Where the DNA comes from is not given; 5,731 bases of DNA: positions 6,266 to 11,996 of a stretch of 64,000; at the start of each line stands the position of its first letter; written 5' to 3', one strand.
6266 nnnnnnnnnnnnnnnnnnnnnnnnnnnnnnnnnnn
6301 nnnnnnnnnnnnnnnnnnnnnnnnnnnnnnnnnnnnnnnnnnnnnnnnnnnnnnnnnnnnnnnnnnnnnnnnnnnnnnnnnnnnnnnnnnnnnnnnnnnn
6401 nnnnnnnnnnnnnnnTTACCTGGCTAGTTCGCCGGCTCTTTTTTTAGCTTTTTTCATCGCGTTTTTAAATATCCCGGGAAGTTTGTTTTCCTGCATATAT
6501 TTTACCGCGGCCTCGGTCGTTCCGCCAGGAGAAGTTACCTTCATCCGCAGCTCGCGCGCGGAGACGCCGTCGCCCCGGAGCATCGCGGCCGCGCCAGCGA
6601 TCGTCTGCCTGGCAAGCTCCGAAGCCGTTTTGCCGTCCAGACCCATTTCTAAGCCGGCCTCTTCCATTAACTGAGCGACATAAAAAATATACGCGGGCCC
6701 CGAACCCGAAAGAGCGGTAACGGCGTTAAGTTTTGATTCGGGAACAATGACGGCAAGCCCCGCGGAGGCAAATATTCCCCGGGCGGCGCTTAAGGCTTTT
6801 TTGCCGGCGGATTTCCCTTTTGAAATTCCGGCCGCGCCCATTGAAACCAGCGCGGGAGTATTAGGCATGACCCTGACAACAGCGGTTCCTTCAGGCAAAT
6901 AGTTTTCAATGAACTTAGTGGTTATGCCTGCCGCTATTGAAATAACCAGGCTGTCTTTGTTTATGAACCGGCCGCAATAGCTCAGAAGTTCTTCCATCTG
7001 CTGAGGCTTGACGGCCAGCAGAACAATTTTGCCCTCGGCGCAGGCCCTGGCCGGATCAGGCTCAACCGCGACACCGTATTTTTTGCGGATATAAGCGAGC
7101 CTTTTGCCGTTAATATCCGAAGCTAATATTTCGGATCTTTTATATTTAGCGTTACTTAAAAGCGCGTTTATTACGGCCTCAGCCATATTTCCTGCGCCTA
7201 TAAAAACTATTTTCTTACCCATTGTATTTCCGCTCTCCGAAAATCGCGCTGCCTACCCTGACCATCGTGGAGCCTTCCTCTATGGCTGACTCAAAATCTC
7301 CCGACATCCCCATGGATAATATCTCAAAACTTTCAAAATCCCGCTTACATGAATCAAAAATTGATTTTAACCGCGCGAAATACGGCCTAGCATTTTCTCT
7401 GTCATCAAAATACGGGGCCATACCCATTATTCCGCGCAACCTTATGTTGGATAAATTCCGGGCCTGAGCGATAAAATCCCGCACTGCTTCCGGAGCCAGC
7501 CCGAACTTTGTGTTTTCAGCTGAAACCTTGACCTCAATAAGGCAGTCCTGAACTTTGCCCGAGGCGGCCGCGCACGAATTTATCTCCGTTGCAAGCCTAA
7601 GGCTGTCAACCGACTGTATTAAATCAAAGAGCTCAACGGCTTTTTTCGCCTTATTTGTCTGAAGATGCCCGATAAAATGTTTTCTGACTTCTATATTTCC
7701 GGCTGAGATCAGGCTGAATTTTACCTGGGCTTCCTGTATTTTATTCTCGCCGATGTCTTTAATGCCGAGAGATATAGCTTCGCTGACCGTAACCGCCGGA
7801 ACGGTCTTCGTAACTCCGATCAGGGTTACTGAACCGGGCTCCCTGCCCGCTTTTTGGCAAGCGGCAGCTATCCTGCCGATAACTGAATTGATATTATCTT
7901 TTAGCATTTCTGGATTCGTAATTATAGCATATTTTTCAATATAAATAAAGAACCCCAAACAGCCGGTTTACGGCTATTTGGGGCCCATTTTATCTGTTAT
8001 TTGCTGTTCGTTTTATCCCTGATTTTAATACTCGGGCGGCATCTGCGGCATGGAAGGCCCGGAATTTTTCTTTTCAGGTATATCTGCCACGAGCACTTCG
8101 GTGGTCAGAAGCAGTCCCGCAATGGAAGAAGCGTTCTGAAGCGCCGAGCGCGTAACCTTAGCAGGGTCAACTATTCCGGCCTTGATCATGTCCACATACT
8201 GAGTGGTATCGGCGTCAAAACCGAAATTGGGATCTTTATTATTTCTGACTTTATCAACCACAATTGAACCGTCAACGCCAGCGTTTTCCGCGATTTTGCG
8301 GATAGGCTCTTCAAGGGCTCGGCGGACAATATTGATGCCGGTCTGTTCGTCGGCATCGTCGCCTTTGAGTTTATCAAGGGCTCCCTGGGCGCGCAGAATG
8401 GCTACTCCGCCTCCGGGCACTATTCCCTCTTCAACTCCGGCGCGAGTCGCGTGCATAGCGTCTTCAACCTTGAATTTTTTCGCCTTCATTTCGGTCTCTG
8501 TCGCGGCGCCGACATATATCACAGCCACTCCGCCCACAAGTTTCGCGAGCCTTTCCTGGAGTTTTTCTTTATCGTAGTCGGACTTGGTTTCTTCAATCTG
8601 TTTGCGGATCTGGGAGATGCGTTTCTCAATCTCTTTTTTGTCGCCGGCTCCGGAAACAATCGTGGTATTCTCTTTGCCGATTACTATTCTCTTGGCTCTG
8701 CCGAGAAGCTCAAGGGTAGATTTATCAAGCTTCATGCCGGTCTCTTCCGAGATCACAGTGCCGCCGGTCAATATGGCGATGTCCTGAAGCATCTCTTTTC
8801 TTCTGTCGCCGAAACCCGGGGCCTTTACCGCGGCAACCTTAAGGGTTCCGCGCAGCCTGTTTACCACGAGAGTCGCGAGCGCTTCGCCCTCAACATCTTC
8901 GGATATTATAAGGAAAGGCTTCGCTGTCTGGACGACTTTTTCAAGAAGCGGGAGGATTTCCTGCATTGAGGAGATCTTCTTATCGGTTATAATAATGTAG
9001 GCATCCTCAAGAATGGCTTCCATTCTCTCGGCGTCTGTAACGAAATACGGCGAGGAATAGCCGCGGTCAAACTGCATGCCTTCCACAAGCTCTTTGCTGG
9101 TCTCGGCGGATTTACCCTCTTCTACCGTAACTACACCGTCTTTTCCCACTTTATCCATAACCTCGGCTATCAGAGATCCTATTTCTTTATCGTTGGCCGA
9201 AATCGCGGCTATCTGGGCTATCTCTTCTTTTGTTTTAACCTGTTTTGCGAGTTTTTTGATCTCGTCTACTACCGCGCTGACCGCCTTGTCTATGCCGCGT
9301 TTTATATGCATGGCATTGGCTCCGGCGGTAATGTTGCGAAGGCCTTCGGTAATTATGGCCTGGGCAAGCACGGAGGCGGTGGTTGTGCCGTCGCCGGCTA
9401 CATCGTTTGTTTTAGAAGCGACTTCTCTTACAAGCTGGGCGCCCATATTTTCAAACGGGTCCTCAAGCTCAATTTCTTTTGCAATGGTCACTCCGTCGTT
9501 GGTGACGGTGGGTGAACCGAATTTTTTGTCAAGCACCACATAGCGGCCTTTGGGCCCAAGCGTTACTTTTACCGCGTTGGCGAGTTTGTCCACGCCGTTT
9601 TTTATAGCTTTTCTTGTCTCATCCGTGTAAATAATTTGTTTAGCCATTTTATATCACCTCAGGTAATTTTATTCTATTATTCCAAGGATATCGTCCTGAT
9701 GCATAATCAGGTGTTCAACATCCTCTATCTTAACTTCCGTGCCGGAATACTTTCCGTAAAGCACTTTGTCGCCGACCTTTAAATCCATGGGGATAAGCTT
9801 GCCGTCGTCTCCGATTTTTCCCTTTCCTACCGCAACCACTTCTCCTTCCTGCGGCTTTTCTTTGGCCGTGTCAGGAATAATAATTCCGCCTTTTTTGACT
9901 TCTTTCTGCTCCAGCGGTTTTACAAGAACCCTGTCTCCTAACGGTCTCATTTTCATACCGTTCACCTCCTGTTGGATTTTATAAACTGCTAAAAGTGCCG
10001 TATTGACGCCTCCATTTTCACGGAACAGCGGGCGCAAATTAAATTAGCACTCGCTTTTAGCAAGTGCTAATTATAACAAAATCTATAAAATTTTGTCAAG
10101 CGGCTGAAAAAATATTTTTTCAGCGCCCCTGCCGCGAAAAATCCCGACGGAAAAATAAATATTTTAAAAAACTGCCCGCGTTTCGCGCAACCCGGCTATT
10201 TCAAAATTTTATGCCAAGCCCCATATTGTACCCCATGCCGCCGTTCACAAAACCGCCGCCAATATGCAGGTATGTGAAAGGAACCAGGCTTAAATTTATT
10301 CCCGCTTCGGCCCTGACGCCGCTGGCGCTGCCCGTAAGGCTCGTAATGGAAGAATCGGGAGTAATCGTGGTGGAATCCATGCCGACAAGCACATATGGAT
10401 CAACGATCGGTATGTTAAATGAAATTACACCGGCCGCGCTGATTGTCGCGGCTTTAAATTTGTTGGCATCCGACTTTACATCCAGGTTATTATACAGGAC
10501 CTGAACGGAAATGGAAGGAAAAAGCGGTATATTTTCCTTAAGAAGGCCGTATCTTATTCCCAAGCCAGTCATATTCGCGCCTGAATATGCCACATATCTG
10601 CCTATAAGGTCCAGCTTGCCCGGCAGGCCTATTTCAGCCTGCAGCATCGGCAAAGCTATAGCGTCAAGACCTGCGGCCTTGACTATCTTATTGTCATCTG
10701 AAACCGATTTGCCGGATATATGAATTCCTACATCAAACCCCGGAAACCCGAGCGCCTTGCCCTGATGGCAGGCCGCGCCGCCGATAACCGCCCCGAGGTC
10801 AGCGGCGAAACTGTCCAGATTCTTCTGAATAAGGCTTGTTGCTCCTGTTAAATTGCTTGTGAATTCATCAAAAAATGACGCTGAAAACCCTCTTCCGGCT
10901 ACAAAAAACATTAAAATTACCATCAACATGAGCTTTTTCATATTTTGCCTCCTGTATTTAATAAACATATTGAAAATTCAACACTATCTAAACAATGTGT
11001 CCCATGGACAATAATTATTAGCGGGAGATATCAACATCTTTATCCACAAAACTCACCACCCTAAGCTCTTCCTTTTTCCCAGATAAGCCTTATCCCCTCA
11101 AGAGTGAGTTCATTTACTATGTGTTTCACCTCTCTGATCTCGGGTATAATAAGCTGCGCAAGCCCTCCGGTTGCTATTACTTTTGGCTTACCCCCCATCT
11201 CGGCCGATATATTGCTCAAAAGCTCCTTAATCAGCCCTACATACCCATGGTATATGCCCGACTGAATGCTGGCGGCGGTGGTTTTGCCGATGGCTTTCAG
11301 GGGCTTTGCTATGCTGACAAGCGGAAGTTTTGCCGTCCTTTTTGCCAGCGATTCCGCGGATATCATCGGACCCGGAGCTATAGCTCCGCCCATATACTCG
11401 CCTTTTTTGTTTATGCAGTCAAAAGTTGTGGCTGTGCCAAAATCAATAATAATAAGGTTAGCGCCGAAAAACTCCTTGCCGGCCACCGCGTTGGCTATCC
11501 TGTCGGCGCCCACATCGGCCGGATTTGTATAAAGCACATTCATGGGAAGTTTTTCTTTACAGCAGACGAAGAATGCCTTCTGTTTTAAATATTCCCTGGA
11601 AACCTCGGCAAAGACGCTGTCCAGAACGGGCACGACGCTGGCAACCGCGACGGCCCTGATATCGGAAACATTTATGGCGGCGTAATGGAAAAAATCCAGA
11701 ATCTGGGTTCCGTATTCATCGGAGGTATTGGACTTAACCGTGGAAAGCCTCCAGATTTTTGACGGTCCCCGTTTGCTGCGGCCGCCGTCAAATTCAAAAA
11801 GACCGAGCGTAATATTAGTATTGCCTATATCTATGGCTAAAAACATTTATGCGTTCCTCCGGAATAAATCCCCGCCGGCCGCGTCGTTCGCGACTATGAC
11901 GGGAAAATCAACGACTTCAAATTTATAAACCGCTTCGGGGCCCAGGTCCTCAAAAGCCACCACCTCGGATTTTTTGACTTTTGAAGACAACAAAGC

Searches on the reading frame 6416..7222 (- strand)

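Call 54: search_protein_families(library=pfam, proteins=[window:6416-7222:-], max_evalue=0.0001)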
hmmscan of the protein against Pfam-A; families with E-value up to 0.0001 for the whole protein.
window:6416-7222:- (268 aa): 2 families
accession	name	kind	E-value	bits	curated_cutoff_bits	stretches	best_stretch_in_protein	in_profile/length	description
PF14748.11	P5CR_dimer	-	4e-34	117.5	25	1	162-266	1-105/105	Pyrroline-5-carboxylate reductase dimerisation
PF03807.23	F420_oxidored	-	7.2e-18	65.4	21.6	1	4-99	1-94/94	NADP oxidoreductase coenzyme F420-dependent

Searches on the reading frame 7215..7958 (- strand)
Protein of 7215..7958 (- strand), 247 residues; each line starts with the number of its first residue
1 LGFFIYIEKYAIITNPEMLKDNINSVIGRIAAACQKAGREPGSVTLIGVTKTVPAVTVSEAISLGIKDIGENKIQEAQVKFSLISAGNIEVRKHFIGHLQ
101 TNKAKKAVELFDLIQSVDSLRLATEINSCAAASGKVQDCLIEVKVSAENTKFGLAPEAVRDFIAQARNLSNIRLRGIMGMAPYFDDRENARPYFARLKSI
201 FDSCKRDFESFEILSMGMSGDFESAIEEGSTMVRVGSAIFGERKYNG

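Call 54: search_protein_families(library=pfam, proteins=[window:7215-7958:-], max_evalue=0.0001)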
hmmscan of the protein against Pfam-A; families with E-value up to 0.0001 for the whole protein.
window:7215-7958:- (247 aa): 1 family
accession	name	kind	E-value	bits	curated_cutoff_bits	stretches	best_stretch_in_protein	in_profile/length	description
PF01168.26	Ala_racemase_N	-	4e-24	86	24.1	1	43-243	20-219/220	Alanine racemase, N-terminal domain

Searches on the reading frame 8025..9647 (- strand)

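Call 54: search_protein_families(library=pfam, proteins=[window:8025-9647:-], max_evalue=0.0001)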
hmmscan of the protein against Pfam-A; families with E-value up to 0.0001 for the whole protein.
window:8025-9647:- (540 aa): 1 family
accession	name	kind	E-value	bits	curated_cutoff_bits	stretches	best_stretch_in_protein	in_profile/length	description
PF00118.29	Cpn60_TCP1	-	3.2e-81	273.9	34.3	1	22-522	1-488/490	TCP-1/cpn60 chaperonin family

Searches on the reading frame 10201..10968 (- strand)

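Call 54: search_protein_families(library=pfam, proteins=[window:10201-10968:-], max_evalue=0.0001)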
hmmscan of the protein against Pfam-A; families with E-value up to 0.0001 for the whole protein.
window:10201-10968:- (255 aa): 2 families
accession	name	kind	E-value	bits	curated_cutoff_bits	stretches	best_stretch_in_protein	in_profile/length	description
PF20230.4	DUF6588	-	5.1e-18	65.7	27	1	97-232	138-298/319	Family of unknown function (DUF6588)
PF13505.12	OMP_b-brl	-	3.5e-05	24.5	28.7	1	66-231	10-143/175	Outer membrane protein beta-barrel domain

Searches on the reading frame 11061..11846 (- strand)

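Call 54: search_protein_families(library=pfam, proteins=[window:11061-11846:-], max_evalue=0.0001)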
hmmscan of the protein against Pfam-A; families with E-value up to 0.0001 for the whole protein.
window:11061-11846:- (261 aa): 1 family
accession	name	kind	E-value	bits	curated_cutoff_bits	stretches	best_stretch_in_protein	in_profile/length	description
PF03309.20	Pan_kinase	-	2.7e-64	217.3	24.7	1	2-210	1-203/205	Type III pantothenate kinase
